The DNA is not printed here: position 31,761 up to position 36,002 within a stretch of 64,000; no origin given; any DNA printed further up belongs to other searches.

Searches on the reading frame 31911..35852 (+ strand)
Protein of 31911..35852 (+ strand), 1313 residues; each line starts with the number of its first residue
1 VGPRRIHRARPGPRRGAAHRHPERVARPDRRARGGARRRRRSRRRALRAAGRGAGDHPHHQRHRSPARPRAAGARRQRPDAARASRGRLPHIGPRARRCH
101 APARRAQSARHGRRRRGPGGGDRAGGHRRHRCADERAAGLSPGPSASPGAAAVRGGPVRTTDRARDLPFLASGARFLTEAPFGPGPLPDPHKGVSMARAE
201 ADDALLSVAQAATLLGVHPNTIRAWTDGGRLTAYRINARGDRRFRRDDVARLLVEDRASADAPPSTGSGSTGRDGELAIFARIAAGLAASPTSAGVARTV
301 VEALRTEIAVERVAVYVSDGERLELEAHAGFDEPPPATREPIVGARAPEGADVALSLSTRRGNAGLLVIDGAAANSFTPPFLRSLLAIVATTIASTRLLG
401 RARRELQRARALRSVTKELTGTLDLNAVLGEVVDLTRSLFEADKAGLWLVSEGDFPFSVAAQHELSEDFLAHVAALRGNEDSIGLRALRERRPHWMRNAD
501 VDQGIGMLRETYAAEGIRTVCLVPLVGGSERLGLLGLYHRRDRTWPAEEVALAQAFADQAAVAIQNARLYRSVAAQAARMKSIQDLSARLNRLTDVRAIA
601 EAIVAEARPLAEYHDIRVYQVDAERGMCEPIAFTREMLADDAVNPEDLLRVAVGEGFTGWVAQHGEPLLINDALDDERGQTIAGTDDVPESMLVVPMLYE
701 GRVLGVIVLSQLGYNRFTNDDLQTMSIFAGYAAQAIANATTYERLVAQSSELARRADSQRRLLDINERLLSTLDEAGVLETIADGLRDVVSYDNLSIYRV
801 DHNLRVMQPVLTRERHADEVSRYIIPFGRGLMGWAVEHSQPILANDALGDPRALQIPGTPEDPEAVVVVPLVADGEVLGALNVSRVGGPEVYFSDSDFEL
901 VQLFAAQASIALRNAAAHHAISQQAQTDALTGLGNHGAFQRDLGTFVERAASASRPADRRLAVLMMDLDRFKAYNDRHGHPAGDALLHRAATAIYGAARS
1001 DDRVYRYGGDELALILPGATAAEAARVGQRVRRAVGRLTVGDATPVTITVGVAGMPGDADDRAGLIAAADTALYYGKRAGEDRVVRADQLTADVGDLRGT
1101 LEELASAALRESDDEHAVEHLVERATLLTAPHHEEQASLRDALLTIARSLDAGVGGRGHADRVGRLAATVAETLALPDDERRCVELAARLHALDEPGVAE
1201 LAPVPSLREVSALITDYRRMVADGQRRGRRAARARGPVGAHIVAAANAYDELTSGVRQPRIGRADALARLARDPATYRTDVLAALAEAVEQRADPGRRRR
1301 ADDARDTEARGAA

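Call 64: search_protein_families(library=pfam, proteins=[window:31911-35852:+], max_evalue=0.001)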
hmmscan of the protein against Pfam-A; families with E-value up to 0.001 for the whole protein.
window:31911-35852:+ (1313 aa): 7 families
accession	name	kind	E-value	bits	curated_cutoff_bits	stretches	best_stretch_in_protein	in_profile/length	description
PF01590.32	GAF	-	1.6e-50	171.5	22.4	3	778-912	5-133/133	GAF domain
PF13185.12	GAF_2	-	4.6e-47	160.1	28.6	3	773-912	2-135/136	GAF domain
PF00990.26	GGDEF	-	1.9e-34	119.2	23.8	1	925-1082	1-160/161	Diguanylate cyclase, GGDEF domain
PF13492.12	GAF_3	-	3.5e-31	108.7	27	3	426-566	3-129/129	GAF domain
PF12728.13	HTH_17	-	7.5e-10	39.4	27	1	205-253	1-47/51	Helix-turn-helix domain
PF13411.12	MerR_1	-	9e-08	32.6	21.6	1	207-253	2-47/69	MerR HTH family regulatory protein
PF00376.29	MerR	-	5.6e-05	23.3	28.2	1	208-244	2-38/38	MerR family regulatory protein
